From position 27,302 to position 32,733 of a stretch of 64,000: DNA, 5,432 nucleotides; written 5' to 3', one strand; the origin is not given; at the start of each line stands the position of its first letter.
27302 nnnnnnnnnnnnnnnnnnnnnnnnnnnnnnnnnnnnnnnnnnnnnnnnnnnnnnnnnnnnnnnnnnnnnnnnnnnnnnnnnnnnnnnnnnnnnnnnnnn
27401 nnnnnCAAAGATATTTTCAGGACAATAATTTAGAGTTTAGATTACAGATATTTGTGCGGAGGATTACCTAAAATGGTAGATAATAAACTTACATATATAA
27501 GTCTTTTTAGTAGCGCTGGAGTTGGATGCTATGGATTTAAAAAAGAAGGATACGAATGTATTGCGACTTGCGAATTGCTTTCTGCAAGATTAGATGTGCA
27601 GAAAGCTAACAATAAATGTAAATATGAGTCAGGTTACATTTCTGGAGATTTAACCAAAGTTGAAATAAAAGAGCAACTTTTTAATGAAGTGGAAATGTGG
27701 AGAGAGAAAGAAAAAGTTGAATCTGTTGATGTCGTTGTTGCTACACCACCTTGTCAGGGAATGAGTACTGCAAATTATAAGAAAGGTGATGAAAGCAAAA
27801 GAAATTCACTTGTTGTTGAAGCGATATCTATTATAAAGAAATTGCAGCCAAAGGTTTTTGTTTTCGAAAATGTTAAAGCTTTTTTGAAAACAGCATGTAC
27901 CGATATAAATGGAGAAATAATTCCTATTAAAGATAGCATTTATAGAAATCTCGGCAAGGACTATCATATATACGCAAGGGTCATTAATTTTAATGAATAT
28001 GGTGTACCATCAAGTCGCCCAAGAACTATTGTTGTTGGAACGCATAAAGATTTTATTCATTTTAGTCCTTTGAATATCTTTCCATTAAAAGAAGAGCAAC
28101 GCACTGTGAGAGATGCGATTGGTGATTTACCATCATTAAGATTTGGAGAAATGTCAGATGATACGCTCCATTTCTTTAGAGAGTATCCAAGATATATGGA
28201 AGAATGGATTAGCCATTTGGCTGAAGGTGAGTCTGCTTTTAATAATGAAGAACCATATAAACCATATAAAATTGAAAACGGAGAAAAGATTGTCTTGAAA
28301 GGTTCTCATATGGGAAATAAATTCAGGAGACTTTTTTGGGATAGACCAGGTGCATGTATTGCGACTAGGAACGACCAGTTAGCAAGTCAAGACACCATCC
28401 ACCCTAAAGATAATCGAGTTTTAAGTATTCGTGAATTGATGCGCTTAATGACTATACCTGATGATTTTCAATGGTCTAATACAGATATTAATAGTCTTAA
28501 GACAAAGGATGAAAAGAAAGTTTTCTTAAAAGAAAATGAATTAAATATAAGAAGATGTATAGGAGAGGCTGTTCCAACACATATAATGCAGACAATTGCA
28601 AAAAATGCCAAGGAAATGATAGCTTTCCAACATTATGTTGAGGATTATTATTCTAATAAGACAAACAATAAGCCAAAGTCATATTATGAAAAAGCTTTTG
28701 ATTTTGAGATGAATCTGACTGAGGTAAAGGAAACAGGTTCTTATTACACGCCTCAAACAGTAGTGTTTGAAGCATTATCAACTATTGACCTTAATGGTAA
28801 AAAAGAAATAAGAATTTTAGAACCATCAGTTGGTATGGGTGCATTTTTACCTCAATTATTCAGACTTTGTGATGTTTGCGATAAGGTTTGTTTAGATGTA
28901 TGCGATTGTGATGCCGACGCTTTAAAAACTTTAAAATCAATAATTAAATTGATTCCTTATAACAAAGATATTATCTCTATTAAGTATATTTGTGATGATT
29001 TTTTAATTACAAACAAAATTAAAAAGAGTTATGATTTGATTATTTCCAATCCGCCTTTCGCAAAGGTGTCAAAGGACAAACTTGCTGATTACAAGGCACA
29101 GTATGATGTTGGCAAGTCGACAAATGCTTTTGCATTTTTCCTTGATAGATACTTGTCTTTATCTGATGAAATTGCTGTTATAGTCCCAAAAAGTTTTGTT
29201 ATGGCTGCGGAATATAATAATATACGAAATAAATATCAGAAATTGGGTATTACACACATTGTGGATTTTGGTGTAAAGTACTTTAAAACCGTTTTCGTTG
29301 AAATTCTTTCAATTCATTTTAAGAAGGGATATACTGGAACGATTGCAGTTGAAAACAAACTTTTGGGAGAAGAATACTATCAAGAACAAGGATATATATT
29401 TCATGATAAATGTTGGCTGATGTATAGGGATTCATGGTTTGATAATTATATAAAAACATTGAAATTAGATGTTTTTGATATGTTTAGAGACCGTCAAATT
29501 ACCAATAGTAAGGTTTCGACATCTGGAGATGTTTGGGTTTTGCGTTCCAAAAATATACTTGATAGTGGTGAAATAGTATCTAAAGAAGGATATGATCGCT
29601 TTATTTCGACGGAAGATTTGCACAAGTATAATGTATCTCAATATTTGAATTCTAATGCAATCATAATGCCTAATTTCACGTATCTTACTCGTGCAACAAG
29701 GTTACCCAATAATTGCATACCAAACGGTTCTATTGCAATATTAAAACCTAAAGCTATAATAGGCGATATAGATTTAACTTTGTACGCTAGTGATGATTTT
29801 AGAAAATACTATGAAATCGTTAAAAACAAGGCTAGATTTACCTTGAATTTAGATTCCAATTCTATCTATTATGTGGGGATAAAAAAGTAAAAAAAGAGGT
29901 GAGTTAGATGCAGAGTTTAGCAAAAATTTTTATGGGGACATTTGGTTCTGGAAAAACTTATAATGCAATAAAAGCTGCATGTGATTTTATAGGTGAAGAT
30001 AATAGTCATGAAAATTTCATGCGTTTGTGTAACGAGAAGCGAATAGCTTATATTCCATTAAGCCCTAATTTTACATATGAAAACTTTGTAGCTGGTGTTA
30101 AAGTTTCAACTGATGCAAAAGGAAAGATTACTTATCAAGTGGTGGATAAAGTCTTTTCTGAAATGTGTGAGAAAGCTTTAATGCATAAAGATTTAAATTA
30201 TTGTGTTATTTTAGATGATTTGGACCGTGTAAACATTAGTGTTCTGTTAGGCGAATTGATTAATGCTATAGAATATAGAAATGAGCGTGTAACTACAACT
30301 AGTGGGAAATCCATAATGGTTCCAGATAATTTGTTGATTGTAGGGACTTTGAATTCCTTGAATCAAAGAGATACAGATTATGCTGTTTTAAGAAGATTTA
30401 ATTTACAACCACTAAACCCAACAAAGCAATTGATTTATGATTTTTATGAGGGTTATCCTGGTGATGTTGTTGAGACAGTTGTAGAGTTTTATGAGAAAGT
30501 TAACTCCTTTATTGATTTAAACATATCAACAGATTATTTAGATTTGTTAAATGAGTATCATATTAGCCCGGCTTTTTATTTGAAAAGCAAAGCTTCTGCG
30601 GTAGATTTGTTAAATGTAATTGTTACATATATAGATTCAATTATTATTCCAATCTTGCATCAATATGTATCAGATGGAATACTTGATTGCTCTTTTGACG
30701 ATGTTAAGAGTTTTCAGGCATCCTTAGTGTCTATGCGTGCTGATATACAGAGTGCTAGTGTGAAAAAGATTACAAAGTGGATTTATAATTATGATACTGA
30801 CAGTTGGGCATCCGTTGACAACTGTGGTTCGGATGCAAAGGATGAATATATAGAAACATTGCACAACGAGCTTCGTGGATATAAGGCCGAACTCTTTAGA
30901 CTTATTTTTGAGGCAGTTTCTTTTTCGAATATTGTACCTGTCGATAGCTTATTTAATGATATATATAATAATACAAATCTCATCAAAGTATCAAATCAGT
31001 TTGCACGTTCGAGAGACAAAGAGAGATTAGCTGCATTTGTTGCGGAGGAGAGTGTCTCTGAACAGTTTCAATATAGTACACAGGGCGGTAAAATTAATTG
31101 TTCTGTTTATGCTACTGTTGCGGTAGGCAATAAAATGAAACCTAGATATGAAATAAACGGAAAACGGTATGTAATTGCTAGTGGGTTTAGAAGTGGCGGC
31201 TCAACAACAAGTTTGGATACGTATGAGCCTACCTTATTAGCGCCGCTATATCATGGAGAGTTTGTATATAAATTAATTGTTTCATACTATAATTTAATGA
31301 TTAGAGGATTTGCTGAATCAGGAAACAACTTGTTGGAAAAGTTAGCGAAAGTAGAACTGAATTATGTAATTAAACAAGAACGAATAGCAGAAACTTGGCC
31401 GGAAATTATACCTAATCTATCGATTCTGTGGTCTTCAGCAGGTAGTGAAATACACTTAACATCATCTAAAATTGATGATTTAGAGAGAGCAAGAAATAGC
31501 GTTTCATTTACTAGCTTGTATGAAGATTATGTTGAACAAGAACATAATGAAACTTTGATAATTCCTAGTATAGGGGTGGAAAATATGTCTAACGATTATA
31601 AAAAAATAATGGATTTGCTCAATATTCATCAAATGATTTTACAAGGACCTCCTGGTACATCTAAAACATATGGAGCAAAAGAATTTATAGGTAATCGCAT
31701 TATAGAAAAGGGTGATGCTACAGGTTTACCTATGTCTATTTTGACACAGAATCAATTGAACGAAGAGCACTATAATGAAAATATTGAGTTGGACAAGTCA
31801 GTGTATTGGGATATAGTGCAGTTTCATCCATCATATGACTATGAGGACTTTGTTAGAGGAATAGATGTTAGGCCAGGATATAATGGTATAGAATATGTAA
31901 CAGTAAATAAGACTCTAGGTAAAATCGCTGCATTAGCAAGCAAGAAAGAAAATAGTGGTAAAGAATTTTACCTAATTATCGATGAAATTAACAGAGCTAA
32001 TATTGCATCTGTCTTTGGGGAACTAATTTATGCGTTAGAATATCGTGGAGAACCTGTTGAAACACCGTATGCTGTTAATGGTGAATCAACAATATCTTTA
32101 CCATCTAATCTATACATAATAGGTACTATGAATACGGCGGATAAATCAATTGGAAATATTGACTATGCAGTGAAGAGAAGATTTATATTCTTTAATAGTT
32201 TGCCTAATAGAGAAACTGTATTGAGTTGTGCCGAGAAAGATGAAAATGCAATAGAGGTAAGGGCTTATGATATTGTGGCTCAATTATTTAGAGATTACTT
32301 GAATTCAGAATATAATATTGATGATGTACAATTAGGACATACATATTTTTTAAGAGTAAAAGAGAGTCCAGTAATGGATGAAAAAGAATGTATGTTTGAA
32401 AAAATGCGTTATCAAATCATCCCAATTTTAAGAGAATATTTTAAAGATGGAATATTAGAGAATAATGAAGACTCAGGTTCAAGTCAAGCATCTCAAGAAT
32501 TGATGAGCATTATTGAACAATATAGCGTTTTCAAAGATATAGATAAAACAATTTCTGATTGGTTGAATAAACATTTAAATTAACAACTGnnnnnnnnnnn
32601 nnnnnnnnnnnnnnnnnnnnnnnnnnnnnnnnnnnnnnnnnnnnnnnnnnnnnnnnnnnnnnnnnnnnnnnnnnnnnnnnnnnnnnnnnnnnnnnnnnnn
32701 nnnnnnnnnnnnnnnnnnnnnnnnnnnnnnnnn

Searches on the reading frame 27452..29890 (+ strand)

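Call 48: search_protein_families(library=pfam, proteins=[window:27452-29890:+], max_evalue=0.001)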
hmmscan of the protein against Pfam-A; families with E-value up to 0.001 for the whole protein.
window:27452-29890:+ (812 aa): 4 families
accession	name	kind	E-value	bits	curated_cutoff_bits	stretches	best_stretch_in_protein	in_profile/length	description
PF00145.23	DNA_methylase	-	4.8e-44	151.5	22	1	14-387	2-323/324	C-5 cytosine-specific DNA methylase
PF07669.17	Eco57I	-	1.6e-10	41.8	25.3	1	505-608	63-168/171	Eco57I restriction-modification methylase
PF02384.22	N6_Mtase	-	3e-08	33.8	20.4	1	423-625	20-232/311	N-6 DNA Methylase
PF05175.20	MTS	-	0.00056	20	23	0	475-541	52-113/170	Methyltransferase small domain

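Call 49: search_protein_families(library=padloc, proteins=[window:27452-29890:+], max_evalue=0.001)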
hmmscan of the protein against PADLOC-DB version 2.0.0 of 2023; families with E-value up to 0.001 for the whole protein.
window:27452-29890:+ (812 aa): 68 families (the best 25 are shown)
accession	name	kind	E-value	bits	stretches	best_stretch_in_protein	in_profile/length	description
PDLC03277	MTase_II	-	7.7e-179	594.7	2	8-394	2-393/823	Type II methyltransferase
PDLC03370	MTase_II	-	3.5e-124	412.8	1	12-386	4-379/387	Type II methyltransferase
PDLC03382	MTase_II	-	3.1e-67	225.6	1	418-812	42-444/445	Type II methyltransferase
PDLC03378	MTase_II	-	7.7e-58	194.4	1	12-395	2-335/344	Type II methyltransferase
PDLC03234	MTase_II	-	1.2e-54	184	1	11-391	3-367/375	Type II methyltransferase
PDLC03384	MTase_II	-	5.9e-54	181.3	1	11-384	2-373/377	Type II methyltransferase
PDLC00033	DruM2|DruM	-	3.1e-45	153.1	1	8-390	17-364/368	DNA cytosine methylase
PDLC03237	MTase_II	-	1.3e-44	150.5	3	13-210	794-982/1036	Type II methyltransferase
PDLC03326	MTase_II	-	1.1e-41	141.4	1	11-349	3-353/412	Type II methyltransferase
PDLC03272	MTase_II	-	2.2e-39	133.7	1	9-393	71-393/407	Type II methyltransferase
PDLC00030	DruM2|DruM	-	2.4e-36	123.7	1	10-393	3-367/380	DNA cytosine methylase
PDLC03355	MTase_II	-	1.1e-31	108.3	1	12-342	4-336/377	Type II methyltransferase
PDLC02650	DrmMII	-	1.3e-31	108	2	12-152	8-146/435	DrmMII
PDLC02649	DrmMII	-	1.4e-31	107.9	1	56-243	81-264/422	DrmMII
PDLC00026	DruM2|DruM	-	7.2e-28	96.1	1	11-342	3-288/336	DNA cytosine methylase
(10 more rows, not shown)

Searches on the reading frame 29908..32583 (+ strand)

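Call 48: search_protein_families(library=pfam, proteins=[window:29908-32583:+], max_evalue=0.001)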
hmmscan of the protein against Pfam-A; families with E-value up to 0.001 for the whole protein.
window:29908-32583:+ (891 aa): 1 family
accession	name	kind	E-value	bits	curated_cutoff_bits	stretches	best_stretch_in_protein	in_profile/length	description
PF07728.20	AAA_5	-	7e-18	65.4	22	2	635-759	29-139/139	AAA domain (dynein-related subfamily)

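Call 49: search_protein_families(library=padloc, proteins=[window:29908-32583:+], max_evalue=0.001)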
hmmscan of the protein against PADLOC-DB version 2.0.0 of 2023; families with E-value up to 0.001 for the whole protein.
window:29908-32583:+ (891 aa): 2 families
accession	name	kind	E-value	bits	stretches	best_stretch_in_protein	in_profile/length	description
PDLC03547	REase_II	-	2.2e-14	51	2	636-711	294-372/585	Type II restriction enzyme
PDLC03448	REase_II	-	2.5e-10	37.1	1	662-769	602-725/857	Type II restriction enzyme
